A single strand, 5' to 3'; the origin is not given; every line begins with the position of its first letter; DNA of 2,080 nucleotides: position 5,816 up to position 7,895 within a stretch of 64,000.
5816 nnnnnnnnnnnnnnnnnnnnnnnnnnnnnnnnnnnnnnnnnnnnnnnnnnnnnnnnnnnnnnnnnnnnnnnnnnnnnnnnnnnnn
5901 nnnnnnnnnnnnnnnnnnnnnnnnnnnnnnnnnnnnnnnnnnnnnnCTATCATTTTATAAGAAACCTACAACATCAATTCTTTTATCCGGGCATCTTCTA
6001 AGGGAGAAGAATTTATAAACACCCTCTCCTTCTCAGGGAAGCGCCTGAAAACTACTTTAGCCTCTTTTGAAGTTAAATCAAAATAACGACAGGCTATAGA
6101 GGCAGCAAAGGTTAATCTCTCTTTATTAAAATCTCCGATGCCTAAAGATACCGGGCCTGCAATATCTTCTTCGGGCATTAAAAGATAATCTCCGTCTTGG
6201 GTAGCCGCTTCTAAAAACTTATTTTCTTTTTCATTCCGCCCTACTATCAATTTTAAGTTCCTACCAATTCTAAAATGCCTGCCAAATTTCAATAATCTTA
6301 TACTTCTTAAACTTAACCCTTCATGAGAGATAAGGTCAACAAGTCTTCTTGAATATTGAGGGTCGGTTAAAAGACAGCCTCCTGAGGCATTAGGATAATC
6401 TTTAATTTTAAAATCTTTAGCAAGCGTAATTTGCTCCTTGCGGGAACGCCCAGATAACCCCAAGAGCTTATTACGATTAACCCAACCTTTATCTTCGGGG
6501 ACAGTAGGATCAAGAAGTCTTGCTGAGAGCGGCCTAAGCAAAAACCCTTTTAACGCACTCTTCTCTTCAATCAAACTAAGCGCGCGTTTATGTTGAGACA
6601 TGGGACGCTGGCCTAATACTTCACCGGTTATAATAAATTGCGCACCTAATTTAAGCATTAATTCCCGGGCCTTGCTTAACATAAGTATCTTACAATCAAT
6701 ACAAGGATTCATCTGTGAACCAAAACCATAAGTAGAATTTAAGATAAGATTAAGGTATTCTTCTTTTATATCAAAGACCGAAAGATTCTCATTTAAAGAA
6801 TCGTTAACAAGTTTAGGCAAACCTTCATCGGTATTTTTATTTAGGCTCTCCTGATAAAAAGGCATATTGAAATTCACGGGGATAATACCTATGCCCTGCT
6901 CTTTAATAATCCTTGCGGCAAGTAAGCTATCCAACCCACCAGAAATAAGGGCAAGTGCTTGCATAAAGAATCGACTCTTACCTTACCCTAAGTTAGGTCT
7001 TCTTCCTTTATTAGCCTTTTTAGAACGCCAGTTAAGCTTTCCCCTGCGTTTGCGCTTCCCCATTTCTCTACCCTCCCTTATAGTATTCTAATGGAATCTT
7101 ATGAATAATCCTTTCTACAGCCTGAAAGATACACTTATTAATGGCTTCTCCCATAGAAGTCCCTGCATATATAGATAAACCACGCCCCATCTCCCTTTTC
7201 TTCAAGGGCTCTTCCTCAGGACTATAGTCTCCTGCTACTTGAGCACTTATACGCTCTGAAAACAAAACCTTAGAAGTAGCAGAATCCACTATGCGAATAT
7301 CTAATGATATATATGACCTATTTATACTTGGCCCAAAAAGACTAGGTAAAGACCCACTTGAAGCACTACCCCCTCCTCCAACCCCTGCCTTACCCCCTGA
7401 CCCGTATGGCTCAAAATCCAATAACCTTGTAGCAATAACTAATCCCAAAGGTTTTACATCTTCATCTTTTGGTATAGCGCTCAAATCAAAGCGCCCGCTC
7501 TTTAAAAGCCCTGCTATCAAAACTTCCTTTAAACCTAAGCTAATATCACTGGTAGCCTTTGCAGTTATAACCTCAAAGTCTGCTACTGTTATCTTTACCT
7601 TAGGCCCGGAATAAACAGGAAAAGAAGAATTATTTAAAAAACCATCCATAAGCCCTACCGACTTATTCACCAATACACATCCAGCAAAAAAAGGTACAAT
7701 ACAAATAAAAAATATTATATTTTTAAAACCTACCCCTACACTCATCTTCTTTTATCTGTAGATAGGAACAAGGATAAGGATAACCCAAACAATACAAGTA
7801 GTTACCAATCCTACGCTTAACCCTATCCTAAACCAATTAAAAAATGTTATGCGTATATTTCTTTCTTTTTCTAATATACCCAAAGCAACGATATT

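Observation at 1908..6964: Five-gene operon combining an AmmeMemoRadiSam-type radical SAM enzyme with a ThiI-like PP-loop ATPase, HAD phosphatase, class III aminotransferase and arginase-fold hydrolase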

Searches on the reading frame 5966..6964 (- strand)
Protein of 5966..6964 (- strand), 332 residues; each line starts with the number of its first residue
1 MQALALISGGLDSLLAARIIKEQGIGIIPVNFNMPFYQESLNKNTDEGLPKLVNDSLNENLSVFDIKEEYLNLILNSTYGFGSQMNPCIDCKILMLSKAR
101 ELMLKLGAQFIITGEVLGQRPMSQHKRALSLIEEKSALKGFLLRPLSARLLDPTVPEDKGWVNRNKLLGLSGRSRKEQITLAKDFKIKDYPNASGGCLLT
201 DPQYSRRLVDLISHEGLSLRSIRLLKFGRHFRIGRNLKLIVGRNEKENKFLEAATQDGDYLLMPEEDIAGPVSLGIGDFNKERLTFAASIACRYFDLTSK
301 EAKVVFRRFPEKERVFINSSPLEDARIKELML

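Call 4: search_protein_families(library=pfam, proteins=[window:5966-6964:-], max_evalue=0.01)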
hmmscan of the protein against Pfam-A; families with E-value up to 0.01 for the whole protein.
window:5966-6964:- (332 aa): 3 families
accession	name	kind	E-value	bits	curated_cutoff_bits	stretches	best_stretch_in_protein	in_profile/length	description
PF18297.6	NFACT-R_2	-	8.5e-20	71.3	26.9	1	228-329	1-102/104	NFACT protein RNA binding domain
PF02568.20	ThiI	-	2.5e-10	40.8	20.5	1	2-146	5-144/197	Thiamine biosynthesis protein (ThiI)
PF03054.22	tRNA_Me_trans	-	1.4e-06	28.5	20.6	1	4-128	4-139/202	tRNA methyl transferase HUP domain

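Call 5: search_protein_families(library=ncbifam, proteins=[window:5966-6964:-], max_evalue=0.01)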
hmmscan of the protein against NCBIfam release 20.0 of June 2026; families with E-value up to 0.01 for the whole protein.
window:5966-6964:- (332 aa): 4 families
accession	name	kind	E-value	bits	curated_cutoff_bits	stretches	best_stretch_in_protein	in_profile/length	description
NF006222.0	PRK08349.1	subfamily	5.1e-15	55.9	251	1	1-147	1-142/198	hypothetical protein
TIGR00342.1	TIGR00342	equivalog_domain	5e-10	39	264.5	1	2-146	174-312/373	tRNA uracil 4-sulfurtransferase ThiI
NF001138.1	PRK00143.1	equivalog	2.3e-07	30.1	284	1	5-118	4-124/345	tRNA 2-thiouridine(34) synthase MnmA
TIGR00420.1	trmU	equivalog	2.8e-06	26.4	236.95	1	4-130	4-139/351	tRNA 2-thiouridine(34) synthase MnmA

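Call 16: find_homologous_proteins(query=window:5966-6964:-, max_evalue=0.001)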
Query window:5966-6964:- (332 aa): 7970 proteins with E <= 0.001 among 8000 candidates; the best 120 are listed.
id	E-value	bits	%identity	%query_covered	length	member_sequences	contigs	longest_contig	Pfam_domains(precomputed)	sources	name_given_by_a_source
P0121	4.4e-214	727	100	100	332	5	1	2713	PF03054.23,PF02568.21,PF18297.7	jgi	jgi:tRNA-uridine 2-sulfurtransferase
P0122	4.3e-155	534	74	100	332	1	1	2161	PF03054.23,PF02568.21,PF18297.7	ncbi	-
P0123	1.4e-140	486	65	100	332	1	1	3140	PF03054.23,PF02568.21,PF18297.7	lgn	-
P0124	2.6e-133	462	65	99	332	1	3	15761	PF03054.23,PF02568.21,PF18297.7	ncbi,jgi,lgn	-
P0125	1.1e-126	440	59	99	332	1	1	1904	PF02568.21,PF18297.7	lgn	-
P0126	1.7e-124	433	59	100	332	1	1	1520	PF02568.21,PF18297.7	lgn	-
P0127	3.8e-124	432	61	96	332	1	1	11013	PF02568.21,PF18297.7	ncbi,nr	ncbi:MAG: hypothetical protein JXL82_00285 [Candidatus Omnitrophica bacterium]|nr:hypothetical prote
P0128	1.3e-119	417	58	100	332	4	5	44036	PF18297.7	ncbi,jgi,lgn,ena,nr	ncbi:MAG: tRNA 4-thiouridine(8) synthase ThiI [Candidatus Omnitrophica bacterium]|jgi:tRNA U34 2-thi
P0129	3.7e-117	409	58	99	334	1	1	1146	PF03054.23,PF02568.21,PF18297.7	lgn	-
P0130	4.6e-117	409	58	99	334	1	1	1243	PF03054.23,PF02568.21,PF18297.7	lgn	-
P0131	4.8e-117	409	58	99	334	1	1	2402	PF03054.23,PF02568.21,PF18297.7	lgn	-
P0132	5.2e-116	405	58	99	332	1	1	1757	PF18297.7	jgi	jgi:tRNA U34 2-thiouridine synthase MnmA/TrmU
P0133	6.4e-116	405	57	97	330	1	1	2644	PF03054.23,PF02568.21,PF18297.7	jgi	jgi:tRNA U34 2-thiouridine synthase MnmA/TrmU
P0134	8.9e-116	404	58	99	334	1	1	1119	PF03054.23,PF02568.21,PF18297.7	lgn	-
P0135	1.3e-115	404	58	99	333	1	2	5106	PF02568.21,PF18297.7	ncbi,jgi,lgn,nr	ncbi:MAG: tRNA 4-thiouridine(8) synthase ThiI [Candidatus Omnitrophica bacterium]|nr:tRNA 4-thiourid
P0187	3.2e-109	383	54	100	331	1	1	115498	PF03054.23,PF02568.21,PF18297.7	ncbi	ncbi:MAG: tRNA 4-thiouridine(8) synthase ThiI [Candidatus Omnitrophota bacterium]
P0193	8.0e-109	382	53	99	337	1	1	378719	PF02568.21,PF18297.7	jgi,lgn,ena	-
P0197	1.3e-108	381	56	93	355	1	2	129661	PF03054.23,PF02568.21,PF18297.7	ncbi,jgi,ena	-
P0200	1.9e-108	380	53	98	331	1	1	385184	PF03054.23,PF02568.21,PF18297.7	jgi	-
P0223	2.7e-107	377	54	98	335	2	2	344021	PF03054.23,PF02568.21,PF18297.7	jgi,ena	-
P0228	5.9e-107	376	54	100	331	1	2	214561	PF02568.21,PF18297.7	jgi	jgi:tRNA U34 2-thiouridine synthase MnmA/TrmU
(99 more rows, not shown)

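Call 49: find_encoding_contigs(protein=P0193, flank=7000, max_places=1)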
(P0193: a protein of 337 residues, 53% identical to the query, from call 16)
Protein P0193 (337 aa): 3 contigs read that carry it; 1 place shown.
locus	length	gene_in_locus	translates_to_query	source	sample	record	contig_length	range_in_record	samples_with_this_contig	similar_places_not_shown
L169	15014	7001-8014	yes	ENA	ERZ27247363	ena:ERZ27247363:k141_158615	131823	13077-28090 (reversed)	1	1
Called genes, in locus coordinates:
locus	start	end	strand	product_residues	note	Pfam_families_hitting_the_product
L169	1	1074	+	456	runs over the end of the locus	PF04966:OprB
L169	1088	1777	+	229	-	PF01891:CbiM, PF12822:ECF_trnsprt (weak)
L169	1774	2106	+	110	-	PF13190:PDGLE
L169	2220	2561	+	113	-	-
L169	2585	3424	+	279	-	PF02361:CbiQ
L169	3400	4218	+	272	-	PF00005:ABC_tran, PF02463:SMC_N, PF13175:AAA_15 (faint), PF13555:AAA_29 (faint), PF13304:AAA_21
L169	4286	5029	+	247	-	PF02535:Zip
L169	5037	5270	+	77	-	PF04023:FeoA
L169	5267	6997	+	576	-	PF01926:MMR_HSR1, PF02421:FeoB_N, PF07670:Gate, PF07664:FeoB_C, PF07670:Gate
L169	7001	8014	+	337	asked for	PF02568:ThiI, PF18297:NFACT-R_2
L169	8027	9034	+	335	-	PF13353:Fer4_12 (weak), PF04055:Radical_SAM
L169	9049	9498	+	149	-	-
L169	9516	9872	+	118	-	-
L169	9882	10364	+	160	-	PF07705:CARDB (weak)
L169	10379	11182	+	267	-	PF02110:HK, PF01256:Carb_kinase (weak), PF08543:Phos_pyr_kin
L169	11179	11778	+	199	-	PF02581:TMP-TENI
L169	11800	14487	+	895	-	PF00690:Cation_ATPase_N, PF00122:E1-E2_ATPase, PF00702:Hydrolase, PF13246:Cation_ATPase, PF00689:Cation_ATPase_C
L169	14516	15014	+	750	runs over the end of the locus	PF00403:HMA, PF00122:E1-E2_ATPase, PF00702:Hydrolase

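Call 50: find_encoding_contigs(protein=P0200, flank=7000, max_places=1)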
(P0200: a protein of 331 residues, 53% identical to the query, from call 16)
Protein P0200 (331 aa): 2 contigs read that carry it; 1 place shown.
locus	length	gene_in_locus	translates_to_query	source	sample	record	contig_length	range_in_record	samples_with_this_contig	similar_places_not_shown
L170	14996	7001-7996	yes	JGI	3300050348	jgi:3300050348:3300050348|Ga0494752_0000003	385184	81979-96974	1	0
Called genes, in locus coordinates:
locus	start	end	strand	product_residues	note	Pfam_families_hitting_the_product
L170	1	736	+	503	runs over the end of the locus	PF20154:LNT_N, PF00795:CN_hydrolase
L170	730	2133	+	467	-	PF02585:PIG-L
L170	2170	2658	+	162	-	PF04008:Adenosine_kin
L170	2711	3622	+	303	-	PF03279:Lip_A_acyltrans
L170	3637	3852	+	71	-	-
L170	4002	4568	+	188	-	PF02632:BioY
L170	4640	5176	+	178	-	-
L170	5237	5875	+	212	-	PF00702:Hydrolase, PF08282:Hydrolase_3 (faint), PF12710:HAD (weak), PF13344:Hydrolase_6 (faint), PF13419:HAD_2, PF13242:Hydrolase_like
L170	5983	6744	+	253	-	PF03783:CsgG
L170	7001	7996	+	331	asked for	PF02568:ThiI, PF03054:tRNA_Me_trans (faint), PF18297:NFACT-R_2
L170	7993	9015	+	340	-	PF04055:Radical_SAM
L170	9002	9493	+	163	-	-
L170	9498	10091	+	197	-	PF00857:Isochorismatase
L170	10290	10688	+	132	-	PF02082:Rrf2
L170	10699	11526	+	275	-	PF00037:Fer4 (weak), PF12837:Fer4_6 (weak), PF12838:Fer4_7 (faint), PF13237:Fer4_10, PF14697:Fer4_21 (weak), PF13187:Fer4_9 (weak), PF13484:Fer4_16 (faint), PF27217:AF_0155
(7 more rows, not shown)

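Call 51: find_encoding_contigs(protein=P0223, flank=7000, max_places=1)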
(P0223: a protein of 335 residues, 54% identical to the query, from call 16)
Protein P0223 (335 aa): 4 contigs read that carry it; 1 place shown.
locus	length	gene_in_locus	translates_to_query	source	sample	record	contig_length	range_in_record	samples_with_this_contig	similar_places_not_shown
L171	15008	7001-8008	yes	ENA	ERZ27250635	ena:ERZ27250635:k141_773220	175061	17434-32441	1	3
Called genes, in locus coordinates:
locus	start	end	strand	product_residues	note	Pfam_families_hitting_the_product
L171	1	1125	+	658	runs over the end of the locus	PF20154:LNT_N, PF00795:CN_hydrolase, PF01551:Peptidase_M23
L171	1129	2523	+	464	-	PF02585:PIG-L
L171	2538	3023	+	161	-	PF04008:Adenosine_kin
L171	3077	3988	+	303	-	PF03279:Lip_A_acyltrans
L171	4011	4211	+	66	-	-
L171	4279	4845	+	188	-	PF02632:BioY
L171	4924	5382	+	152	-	-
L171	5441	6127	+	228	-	PF03783:CsgG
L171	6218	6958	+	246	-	PF02535:Zip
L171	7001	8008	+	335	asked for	PF02568:ThiI, PF03054:tRNA_Me_trans (weak), PF18297:NFACT-R_2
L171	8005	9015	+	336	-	PF04055:Radical_SAM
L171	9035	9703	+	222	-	PF06888:Put_Phosphatase, PF12710:HAD (weak)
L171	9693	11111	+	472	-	PF00202:Aminotran_3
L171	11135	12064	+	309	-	PF00491:Arginase (faint)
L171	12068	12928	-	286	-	PF12146:Hydrolase_4, PF00561:Abhydrolase_1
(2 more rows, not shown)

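Call 52: find_encoding_contigs(protein=P0228, flank=6000, max_places=1)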
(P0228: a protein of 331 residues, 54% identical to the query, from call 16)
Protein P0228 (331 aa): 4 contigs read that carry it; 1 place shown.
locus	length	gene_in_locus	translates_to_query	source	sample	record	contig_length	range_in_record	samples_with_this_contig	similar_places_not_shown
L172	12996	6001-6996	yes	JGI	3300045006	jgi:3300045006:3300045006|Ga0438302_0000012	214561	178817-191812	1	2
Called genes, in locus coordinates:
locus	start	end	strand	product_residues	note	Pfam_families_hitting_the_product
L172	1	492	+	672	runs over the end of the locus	PF20154:LNT_N, PF00795:CN_hydrolase, PF01551:Peptidase_M23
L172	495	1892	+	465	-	PF02585:PIG-L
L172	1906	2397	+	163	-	PF04008:Adenosine_kin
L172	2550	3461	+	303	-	PF03279:Lip_A_acyltrans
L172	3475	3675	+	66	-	-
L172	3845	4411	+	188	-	PF02632:BioY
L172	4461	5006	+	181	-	-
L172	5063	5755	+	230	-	PF03783:CsgG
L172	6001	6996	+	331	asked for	PF02568:ThiI, PF18297:NFACT-R_2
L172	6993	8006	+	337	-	PF04055:Radical_SAM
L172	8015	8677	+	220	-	PF06888:Put_Phosphatase, PF12710:HAD (weak)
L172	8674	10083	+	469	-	PF00202:Aminotran_3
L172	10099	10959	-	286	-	PF12146:Hydrolase_4, PF00561:Abhydrolase_1, PF12697:Abhydrolase_6 (weak)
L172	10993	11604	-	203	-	PF09411:PagL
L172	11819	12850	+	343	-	PF03773:ArsP_1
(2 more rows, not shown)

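Call 53: find_encoding_contigs(protein=P0197, flank=6000, max_places=1)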
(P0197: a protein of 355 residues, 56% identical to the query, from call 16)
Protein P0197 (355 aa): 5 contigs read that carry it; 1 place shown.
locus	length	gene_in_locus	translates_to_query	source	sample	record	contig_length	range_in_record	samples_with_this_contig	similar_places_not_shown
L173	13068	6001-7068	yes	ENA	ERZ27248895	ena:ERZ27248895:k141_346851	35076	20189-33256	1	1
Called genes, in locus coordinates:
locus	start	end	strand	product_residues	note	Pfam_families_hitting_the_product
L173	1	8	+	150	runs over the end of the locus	-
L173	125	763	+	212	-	PF00702:Hydrolase, PF12710:HAD (weak), PF13419:HAD_2, PF13242:Hydrolase_like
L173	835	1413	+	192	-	-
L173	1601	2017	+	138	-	PF01402:RHH_1, PF08753:NikR_C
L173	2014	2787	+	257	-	PF13557:Phenol_MetA_deg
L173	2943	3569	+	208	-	PF01891:CbiM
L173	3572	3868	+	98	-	PF13190:PDGLE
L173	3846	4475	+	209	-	PF02361:CbiQ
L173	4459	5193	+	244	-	PF00005:ABC_tran, PF02463:SMC_N (faint), PF13304:AAA_21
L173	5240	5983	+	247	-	PF02535:Zip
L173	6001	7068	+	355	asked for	PF02568:ThiI, PF03054:tRNA_Me_trans (weak), PF18297:NFACT-R_2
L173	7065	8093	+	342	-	PF04055:Radical_SAM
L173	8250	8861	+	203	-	PF02581:TMP-TENI, PF03060:NMO (weak)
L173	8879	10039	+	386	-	PF04945:YHS, PF03773:ArsP_1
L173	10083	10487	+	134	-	PF02082:Rrf2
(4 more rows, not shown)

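Call 54: find_encoding_contigs(protein=P0187, flank=6000, max_places=1)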
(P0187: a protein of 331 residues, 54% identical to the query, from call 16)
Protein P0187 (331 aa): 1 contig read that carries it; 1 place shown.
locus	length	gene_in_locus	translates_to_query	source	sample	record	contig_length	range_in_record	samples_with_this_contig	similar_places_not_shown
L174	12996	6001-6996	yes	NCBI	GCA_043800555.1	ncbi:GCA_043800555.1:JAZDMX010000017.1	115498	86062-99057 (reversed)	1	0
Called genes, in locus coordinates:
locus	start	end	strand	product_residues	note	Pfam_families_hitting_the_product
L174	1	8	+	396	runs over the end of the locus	PF07690:MFS_1, PF00083:Sugar_tr, PF07690:MFS_1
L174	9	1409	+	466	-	PF02585:PIG-L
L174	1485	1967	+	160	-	PF04008:Adenosine_kin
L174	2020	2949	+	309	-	PF03279:Lip_A_acyltrans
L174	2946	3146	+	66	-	-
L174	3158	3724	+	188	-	PF02632:BioY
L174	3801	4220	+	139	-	-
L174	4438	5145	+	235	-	PF03783:CsgG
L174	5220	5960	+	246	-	PF02535:Zip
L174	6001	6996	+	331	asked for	PF02568:ThiI, PF03054:tRNA_Me_trans (faint), PF18297:NFACT-R_2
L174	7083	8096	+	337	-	PF04055:Radical_SAM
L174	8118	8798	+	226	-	PF06888:Put_Phosphatase, PF12710:HAD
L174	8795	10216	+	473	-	PF00202:Aminotran_3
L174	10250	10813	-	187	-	PF09411:PagL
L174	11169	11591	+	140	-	PF02082:Rrf2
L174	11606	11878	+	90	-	-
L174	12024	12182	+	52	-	PF00301:Rubredoxin, PF21349:RUBY_RBDX (faint)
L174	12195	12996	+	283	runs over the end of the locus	PF00578:AhpC-TSA, PF08534:Redoxin, PF01329:Pterin_4a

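Call 56: search_solved_structures(query=window:5966-6964:-, max_evalue=0.001)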
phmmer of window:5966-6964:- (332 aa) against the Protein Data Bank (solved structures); distinct sequences matched with E-value up to 0.001: 0.

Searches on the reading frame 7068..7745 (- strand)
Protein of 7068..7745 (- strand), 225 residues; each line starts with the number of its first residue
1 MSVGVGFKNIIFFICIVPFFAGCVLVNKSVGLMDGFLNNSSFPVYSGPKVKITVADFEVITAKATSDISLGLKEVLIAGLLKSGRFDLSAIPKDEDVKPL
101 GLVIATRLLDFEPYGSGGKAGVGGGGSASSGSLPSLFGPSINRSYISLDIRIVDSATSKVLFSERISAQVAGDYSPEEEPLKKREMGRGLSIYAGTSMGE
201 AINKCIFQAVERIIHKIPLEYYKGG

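Call 4: search_protein_families(library=pfam, proteins=[window:7068-7745:-], max_evalue=0.01)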
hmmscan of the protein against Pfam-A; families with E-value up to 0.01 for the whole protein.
window:7068-7745:- (225 aa): 1 family
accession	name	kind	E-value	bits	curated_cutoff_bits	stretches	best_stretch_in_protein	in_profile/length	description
PF03783.19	CsgG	-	9.5e-07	28.8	20.8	1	129-217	119-201/210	Curli production assembly/transport component CsgG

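Call 5: search_protein_families(library=ncbifam, proteins=[window:7068-7745:-], max_evalue=0.01)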
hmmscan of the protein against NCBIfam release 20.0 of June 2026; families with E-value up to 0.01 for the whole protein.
window:7068-7745:- (225 aa): 0 families
